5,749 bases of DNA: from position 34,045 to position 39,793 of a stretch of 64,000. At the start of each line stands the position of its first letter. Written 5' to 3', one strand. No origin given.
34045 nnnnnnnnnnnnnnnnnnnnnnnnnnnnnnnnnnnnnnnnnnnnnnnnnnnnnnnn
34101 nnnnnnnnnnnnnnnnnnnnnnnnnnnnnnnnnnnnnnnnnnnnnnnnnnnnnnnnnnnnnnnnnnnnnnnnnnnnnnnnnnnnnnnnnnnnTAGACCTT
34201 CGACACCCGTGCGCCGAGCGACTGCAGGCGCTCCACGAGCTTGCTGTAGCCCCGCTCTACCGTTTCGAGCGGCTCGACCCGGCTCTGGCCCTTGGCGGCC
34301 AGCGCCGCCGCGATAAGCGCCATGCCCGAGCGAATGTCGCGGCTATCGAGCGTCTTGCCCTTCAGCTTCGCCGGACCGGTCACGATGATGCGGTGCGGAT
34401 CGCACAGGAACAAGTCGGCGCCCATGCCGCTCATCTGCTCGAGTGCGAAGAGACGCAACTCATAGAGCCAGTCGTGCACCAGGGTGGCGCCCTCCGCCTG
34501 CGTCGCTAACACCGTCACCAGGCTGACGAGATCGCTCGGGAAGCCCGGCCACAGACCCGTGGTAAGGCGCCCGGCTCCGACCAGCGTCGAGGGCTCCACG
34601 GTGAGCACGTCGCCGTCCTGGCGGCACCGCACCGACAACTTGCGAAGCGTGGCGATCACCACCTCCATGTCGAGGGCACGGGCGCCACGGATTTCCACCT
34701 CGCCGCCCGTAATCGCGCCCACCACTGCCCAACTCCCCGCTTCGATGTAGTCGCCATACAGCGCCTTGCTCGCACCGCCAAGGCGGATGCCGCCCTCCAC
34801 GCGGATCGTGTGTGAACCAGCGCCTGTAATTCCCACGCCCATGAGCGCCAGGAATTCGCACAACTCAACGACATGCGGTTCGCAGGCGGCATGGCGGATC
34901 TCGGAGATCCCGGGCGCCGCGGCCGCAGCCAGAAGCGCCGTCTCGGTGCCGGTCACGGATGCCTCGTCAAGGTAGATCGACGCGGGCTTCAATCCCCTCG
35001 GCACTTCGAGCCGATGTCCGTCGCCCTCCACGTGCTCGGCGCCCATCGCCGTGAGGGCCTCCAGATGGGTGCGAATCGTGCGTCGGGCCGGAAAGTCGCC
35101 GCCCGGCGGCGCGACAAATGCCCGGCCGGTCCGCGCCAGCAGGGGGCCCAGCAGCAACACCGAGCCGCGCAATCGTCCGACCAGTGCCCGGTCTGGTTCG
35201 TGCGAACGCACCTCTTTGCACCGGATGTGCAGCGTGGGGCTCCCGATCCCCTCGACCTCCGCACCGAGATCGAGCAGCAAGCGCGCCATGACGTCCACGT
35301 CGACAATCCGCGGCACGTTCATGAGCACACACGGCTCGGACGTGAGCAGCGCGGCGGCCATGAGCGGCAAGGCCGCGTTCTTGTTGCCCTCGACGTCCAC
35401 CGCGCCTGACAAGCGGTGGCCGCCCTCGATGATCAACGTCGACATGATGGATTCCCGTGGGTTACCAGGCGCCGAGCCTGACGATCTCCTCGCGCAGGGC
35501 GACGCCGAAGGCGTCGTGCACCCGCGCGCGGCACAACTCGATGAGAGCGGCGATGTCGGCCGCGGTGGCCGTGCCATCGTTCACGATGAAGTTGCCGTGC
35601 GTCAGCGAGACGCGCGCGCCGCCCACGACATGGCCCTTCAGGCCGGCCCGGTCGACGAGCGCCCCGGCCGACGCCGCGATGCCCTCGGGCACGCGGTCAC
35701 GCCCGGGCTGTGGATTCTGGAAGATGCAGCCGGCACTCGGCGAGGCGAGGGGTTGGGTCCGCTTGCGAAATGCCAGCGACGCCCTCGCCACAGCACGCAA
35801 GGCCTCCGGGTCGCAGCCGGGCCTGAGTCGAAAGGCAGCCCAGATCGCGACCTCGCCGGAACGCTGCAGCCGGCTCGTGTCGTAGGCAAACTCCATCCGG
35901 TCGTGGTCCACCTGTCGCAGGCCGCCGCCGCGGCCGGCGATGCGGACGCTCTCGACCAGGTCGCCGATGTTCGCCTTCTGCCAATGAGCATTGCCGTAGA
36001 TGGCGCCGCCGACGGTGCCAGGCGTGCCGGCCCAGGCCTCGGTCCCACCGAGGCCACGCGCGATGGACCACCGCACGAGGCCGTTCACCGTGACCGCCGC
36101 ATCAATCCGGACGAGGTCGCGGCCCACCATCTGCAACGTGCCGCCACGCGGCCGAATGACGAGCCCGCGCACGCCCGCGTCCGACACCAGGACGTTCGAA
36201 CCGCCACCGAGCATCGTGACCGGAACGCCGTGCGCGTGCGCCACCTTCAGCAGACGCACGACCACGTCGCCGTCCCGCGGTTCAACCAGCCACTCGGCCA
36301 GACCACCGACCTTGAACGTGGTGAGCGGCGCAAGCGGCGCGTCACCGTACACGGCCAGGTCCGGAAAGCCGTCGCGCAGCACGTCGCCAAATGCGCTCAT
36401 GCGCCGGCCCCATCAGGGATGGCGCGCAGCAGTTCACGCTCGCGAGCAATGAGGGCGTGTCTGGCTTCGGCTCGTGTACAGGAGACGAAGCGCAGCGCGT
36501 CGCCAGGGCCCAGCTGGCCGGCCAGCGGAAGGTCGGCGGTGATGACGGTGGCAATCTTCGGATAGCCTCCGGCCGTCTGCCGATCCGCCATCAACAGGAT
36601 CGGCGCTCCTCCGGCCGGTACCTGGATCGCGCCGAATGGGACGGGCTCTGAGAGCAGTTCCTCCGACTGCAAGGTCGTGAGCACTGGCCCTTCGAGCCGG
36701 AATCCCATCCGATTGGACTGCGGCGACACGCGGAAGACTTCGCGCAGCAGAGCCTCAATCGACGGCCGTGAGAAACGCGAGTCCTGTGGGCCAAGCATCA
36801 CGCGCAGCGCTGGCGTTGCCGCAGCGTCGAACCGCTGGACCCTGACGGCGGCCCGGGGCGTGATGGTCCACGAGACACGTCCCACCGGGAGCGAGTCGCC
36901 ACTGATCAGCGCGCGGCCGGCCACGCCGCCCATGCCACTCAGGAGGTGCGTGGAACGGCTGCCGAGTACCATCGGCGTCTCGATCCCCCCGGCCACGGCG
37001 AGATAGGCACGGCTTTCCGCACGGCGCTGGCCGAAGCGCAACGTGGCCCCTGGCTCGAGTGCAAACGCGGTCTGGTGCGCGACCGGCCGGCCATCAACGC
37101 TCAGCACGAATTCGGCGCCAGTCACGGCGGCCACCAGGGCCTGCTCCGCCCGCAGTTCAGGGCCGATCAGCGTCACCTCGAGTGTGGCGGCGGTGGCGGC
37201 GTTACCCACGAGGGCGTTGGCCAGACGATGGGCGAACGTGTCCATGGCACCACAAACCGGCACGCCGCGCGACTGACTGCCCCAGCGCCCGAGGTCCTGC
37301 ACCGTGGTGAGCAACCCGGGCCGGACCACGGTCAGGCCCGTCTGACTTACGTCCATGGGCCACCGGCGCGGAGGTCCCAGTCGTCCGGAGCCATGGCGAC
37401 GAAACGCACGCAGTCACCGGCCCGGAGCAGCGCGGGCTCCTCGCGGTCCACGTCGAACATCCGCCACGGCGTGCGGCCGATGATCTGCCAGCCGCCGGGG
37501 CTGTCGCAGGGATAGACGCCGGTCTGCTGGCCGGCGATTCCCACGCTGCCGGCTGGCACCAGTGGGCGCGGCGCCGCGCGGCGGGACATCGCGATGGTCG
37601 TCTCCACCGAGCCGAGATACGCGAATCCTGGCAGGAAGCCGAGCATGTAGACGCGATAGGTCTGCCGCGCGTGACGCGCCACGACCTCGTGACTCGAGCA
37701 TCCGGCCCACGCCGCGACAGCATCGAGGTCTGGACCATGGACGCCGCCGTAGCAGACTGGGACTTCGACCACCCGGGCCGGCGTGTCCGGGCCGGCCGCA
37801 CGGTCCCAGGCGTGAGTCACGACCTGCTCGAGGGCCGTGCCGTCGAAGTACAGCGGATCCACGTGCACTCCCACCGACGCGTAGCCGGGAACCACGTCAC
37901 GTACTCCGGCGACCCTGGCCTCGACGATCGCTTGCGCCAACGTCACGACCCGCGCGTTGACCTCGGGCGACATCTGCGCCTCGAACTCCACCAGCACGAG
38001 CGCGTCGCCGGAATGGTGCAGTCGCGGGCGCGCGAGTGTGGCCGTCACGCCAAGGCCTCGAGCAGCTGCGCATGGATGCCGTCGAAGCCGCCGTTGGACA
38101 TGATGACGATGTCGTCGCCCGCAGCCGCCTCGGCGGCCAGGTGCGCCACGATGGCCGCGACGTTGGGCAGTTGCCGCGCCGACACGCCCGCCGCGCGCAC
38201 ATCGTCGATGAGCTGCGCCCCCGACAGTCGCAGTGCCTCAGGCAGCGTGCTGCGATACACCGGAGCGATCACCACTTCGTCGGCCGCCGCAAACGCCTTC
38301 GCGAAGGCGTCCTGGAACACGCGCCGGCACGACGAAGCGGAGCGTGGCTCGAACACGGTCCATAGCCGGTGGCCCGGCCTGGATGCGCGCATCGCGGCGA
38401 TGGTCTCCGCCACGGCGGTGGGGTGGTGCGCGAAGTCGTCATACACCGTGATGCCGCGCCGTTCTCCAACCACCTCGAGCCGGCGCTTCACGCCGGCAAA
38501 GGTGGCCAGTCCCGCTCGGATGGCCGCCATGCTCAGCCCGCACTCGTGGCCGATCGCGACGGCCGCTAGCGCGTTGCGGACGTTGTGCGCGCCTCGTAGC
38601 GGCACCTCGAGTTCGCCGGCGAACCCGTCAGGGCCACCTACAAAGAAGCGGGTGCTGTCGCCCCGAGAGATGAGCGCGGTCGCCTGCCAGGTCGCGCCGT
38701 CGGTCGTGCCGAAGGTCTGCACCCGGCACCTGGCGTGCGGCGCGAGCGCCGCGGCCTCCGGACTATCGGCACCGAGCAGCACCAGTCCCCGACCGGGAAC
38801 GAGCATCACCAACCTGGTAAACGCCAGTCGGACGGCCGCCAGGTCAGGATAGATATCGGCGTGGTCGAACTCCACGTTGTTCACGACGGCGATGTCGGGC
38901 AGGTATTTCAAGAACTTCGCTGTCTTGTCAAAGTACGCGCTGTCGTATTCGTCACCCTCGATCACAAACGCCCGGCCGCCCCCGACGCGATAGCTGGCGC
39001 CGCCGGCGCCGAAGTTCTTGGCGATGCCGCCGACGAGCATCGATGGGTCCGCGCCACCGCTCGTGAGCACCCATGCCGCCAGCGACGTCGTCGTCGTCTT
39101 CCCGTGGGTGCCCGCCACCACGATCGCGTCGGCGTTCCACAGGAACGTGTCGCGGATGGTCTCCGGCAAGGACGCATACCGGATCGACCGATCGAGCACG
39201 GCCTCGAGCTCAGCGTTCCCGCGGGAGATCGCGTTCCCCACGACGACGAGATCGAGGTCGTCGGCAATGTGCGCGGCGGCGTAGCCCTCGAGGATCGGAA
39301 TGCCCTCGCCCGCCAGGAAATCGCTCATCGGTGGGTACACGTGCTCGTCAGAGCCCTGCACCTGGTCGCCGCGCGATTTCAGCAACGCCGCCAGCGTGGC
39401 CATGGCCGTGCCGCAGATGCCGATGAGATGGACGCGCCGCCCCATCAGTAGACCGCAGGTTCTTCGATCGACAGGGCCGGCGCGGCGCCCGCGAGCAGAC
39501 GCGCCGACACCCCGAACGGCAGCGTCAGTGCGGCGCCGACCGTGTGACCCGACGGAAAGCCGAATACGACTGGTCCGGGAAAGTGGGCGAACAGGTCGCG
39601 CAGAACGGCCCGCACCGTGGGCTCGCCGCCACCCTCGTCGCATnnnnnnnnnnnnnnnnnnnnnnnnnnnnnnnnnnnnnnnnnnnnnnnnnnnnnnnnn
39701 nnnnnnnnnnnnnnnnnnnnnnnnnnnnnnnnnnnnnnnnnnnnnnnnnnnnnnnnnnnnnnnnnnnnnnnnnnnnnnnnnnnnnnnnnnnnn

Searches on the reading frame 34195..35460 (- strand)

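Call 92: search_protein_families(library=pfam, proteins=[window:34195-35460:-], max_evalue=0.00001)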
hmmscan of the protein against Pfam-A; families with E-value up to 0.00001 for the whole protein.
window:34195-35460:- (422 aa): 1 family
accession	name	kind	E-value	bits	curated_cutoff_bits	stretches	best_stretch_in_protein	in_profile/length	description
PF00275.25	EPSP_synthase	-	3.9e-58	197.6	22.8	1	12-412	2-417/417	EPSP synthase (3-phosphoshikimate 1-carboxyvinyltransferase)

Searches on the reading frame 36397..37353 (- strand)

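Call 86: search_protein_families(library=pfam, proteins=[window:36397-37353:-], max_evalue=0.00001)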
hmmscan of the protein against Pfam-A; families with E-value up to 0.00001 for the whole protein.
window:36397-37353:- (318 aa): 1 family
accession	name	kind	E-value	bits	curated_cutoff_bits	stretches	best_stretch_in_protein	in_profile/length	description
PF02626.20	CT_A_B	-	2.9e-93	312.7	25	1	30-290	2-260/261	Carboxyltransferase domain, subdomain A and B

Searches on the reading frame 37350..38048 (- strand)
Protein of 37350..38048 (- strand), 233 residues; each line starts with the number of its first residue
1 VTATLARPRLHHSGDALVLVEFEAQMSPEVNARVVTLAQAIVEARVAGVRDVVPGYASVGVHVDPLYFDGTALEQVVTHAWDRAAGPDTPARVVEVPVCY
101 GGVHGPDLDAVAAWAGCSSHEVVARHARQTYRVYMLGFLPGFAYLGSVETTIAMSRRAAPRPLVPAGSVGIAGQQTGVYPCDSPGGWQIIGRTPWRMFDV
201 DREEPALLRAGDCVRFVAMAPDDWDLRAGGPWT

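Call 86: search_protein_families(library=pfam, proteins=[window:37350-38048:-], max_evalue=0.00001)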
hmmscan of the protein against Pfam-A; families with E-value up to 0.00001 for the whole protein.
window:37350-38048:- (233 aa): 1 family
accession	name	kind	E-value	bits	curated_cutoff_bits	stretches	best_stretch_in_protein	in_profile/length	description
PF02682.21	CT_C_D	-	3.4e-73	246.1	22.1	1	9-208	2-202/202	Carboxyltransferase domain, subdomain C and D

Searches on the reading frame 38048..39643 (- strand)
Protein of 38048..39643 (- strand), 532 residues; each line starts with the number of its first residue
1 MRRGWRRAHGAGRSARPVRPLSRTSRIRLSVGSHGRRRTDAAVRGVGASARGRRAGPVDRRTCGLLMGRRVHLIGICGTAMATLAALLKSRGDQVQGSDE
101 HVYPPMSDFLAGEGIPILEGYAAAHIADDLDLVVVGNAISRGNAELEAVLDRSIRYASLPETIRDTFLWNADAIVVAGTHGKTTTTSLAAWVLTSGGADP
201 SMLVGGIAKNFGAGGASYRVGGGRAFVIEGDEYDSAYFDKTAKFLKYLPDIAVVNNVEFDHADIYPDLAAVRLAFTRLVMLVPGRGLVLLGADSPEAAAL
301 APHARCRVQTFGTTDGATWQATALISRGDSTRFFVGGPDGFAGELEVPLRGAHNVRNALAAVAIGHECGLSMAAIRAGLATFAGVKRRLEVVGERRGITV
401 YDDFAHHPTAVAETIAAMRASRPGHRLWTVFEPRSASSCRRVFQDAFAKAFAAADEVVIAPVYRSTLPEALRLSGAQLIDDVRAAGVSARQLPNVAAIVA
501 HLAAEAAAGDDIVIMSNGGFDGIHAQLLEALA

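Call 86: search_protein_families(library=pfam, proteins=[window:38048-39643:-], max_evalue=0.00001)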
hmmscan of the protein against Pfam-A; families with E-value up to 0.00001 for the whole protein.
window:38048-39643:- (532 aa): 3 families
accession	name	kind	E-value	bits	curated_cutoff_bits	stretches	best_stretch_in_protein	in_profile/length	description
PF08245.18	Mur_ligase_M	-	2.3e-22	80.4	24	1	176-364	1-199/200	Mur ligase middle domain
PF02875.26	Mur_ligase_C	-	8.9e-19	69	28.4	1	387-518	1-127/127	Mur ligase, glutamate ligase domain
PF01225.30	Mur_ligase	-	1.1e-16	61.5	21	1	71-163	2-87/95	Mur ligase family, catalytic domain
